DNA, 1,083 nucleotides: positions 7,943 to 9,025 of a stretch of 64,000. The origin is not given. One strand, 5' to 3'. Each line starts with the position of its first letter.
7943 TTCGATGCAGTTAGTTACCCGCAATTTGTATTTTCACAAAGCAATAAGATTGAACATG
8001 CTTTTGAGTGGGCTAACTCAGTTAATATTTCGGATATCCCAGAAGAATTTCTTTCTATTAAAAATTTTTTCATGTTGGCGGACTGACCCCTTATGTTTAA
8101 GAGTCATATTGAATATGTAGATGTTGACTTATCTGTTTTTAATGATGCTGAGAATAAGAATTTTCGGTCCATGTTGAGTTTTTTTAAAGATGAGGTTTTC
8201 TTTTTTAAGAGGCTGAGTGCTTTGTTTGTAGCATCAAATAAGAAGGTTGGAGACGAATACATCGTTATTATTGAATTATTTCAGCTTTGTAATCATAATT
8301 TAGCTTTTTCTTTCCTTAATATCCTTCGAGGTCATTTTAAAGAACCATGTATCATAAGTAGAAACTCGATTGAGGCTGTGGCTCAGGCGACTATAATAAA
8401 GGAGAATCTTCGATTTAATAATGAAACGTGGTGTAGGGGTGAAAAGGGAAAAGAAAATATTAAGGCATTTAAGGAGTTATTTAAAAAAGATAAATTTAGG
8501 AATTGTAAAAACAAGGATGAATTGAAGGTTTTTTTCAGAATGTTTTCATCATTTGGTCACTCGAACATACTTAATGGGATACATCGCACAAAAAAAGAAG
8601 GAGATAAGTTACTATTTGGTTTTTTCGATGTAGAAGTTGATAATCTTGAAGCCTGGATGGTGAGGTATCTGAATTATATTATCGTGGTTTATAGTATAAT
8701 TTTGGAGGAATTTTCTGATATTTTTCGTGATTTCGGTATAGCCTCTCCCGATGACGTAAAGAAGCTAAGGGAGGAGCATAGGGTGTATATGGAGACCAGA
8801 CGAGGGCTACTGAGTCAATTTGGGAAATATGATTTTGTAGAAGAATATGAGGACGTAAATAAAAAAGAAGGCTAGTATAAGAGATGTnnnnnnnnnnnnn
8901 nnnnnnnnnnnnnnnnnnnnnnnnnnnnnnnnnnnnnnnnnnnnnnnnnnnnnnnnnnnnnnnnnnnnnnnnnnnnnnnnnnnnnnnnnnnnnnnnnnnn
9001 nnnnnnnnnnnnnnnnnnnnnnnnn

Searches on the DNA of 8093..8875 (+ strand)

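Call 99: search_rna_families(sources=[L011, L013, L006, L004, L001], threshold=evalue, max_evalue=0.1)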
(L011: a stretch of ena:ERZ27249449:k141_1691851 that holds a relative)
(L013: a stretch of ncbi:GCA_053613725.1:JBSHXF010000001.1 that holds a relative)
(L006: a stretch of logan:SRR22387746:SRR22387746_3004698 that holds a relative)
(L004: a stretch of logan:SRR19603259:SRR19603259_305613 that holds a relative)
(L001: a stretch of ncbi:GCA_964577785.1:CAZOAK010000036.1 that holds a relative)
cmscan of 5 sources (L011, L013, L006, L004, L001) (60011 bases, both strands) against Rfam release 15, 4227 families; matches with E-value up to 0.1: 5.
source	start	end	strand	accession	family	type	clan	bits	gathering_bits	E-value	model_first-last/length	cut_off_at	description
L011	3861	3986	+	RF03000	LOOT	Gene; sRNA;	-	96.7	46.4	2.2e-17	1-121/121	no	LOOT RNA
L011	17524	17596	+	RF00005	tRNA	Gene; tRNA;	CL00001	63.7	29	1.6e-11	1-71/71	no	tRNA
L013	17847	17907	-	RF03760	mir-2041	Gene; miRNA;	-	32.7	70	0.021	1-68/68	no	mir-2041 microRNA precursor family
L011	17524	17597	-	RF04354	Plastid-ycf2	Cis-reg;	-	31.9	65.7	0.0098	1-75/75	no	Plastid-ycf2 5UTR RNA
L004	2397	2413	+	RF00023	tmRNA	Gene;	CL00001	16.7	47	0.011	347-363/374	no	transfer-messenger RNA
